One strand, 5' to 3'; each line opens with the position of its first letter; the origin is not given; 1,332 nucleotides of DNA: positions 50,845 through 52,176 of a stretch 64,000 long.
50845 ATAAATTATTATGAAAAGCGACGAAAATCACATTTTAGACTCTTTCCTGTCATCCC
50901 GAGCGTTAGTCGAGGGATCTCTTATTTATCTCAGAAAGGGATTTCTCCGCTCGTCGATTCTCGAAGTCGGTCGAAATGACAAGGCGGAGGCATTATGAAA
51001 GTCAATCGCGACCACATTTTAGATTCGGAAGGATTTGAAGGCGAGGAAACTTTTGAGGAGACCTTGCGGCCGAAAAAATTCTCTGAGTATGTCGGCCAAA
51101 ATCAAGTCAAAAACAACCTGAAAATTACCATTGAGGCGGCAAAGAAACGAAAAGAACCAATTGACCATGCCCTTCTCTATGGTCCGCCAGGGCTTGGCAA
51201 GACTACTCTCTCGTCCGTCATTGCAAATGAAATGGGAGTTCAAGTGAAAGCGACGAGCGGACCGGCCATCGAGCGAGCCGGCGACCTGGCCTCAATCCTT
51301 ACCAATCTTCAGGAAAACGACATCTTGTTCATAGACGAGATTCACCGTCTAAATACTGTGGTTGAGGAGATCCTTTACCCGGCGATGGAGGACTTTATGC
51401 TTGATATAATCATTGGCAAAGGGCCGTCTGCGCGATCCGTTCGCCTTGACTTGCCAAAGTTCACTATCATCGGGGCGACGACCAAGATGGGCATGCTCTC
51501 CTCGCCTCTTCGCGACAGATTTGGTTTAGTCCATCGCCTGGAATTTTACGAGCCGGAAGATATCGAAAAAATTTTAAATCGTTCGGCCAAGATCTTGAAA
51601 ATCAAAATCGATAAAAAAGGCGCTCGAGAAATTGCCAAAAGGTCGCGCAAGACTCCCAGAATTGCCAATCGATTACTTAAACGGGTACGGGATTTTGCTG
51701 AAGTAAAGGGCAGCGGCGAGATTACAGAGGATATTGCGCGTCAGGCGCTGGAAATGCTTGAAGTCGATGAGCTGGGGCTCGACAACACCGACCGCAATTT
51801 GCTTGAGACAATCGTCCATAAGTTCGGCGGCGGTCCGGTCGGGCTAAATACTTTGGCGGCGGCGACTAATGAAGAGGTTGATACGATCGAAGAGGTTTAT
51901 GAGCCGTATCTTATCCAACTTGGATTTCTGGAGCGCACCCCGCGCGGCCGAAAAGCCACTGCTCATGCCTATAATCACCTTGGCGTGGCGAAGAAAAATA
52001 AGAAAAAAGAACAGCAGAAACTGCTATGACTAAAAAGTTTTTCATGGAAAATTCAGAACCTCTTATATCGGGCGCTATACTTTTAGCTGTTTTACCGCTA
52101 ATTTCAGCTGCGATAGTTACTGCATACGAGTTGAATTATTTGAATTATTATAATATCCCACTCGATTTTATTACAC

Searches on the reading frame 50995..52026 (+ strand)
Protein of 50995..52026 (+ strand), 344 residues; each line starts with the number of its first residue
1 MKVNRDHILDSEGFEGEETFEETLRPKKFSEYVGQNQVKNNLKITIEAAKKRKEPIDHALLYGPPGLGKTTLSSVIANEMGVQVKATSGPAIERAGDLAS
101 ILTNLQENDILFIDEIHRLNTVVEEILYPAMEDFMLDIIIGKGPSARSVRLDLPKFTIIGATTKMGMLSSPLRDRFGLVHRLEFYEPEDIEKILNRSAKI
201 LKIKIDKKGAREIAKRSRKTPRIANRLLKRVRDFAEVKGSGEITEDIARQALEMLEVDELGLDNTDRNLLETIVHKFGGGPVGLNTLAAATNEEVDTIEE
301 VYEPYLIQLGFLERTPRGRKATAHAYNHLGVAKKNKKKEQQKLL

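Call 31: search_protein_families(library=pfam, proteins=[window:50995-52026:+], max_evalue=0.00001)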
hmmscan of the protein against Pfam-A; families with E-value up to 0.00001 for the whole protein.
window:50995-52026:+ (344 aa): 5 families
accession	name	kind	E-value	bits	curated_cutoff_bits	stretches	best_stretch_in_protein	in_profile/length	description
PF05496.18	RuvB_N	-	5.1e-82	273.8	27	1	24-182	1-159/159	Holliday junction DNA helicase RuvB P-loop domain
PF17864.7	AAA_lid_4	-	2e-32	111.2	27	1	185-258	1-74/74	RuvB AAA lid domain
PF05491.19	RuvB_C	-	6.1e-27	93.8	24.7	1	259-329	1-71/72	RuvB C-terminal winged helix domain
PF00004.35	AAA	-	3.2e-21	76.6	21.2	1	60-178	2-125/131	ATPase family associated with various cellular activities (AAA)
PF07728.20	AAA_5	-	3.3e-08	34.1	22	1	59-176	2-139/139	AAA domain (dynein-related subfamily)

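Call 32: find_related_loci(query=window:50995-52026:+, collection=genome_contigs, flank=1000)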
Query window:50995-52026:+ (344 aa) in genome_contigs; peptide patterns used: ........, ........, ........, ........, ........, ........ (x = any residue, [..] = any of these).
599 stretches matched a pattern (row limit reached: there are more); 392 encode a relative of the query (tblastn E <= 1e-3); the best 80 are kept; 80 distinct loci.
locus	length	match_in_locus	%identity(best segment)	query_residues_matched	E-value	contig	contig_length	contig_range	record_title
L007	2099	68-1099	97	1-344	0e+0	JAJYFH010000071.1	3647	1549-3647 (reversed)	MAG: bacterium isolate DBS1-2.bin101 NODE_52240_length_3647_cov_1.971023, whole genome shotgun sequence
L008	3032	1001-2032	96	1-344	0e+0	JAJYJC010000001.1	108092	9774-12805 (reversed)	MAG: bacterium isolate DBS2-1.bin143 NODE_307_length_108092_cov_4.666021, whole genome shotgun sequence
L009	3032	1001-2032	88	1-344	0e+0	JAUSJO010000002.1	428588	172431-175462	MAG: bacterium isolate E14_metabat.bin.303 E14_k141_251564, whole genome shotgun sequence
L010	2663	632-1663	88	1-344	0e+0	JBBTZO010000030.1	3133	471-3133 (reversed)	MAG: Patescibacteria group bacterium isolate H41-bin225_1 H41_bin225_1_000000000030, whole genome shotgun sequence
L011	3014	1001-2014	72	2-338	4e-161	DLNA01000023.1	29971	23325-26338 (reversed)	MAG TPA_asm: Patescibacteria group bacterium UBA7522 UBA7522_contig_115, whole genome shotgun sequence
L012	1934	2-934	76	31-344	7e-168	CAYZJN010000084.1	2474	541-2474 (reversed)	MAG TPA_asm: uncultured Candidatus Saccharibacteria bacterium isolate binchicken_co220_185 genome assembly, contig: NODE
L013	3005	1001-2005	66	8-343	6e-152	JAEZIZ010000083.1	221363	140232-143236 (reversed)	MAG: Bacillota bacterium isolate OH_CDB_211 k127_1223899, whole genome shotgun sequence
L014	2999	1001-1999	65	6-338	1e-151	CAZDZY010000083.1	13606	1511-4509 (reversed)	MAG TPA_asm: uncultured Christensenellaceae bacterium isolate SRP192927_co6_833 genome assembly, contig: NODE_10950_leng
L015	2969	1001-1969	67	8-330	4e-151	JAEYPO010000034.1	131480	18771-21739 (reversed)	MAG: Bacillota bacterium isolate OH_CBB_199 k127_2206302, whole genome shotgun sequence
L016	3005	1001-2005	66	8-343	1e-150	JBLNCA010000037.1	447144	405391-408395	MAG: Burkholderiales bacterium isolate MAG137 PRJNA950955_bin43_renamed_36, whole genome shotgun sequence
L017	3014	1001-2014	65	1-338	7e-150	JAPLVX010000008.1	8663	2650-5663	MAG: Candidatus Falkowbacteria bacterium isolate LacPavin_0419_WC90_MAG_39_6 LacPavin_0419_WC90_scaffold_398067, whole g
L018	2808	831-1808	67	17-344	3e-152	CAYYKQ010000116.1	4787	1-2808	MAG TPA_asm: uncultured Anaerolineae bacterium isolate binchicken_co349_104 genome assembly, contig: NODE_7903_length_47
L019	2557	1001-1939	68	17-329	3e-153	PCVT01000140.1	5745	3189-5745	MAG: Parcubacteria group bacterium CG11_big_fil_rev_8_21_14_0_20_41_14 CG11_8_21_14_0.20_scaffold_10216_c, whole genome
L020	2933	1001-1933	70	21-331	5e-149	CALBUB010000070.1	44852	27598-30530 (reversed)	MAG TPA_asm: uncultured Firmicutes bacterium isolate SRR6713629_bin.84_CONCOCT_v1.1_MAG genome assembly, contig: ERZ7949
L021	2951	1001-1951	68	23-344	3e-148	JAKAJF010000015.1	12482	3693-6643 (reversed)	MAG: bacterium isolate WY3.bin75 NODE_9146_length_12482_cov_1.098503, whole genome shotgun sequence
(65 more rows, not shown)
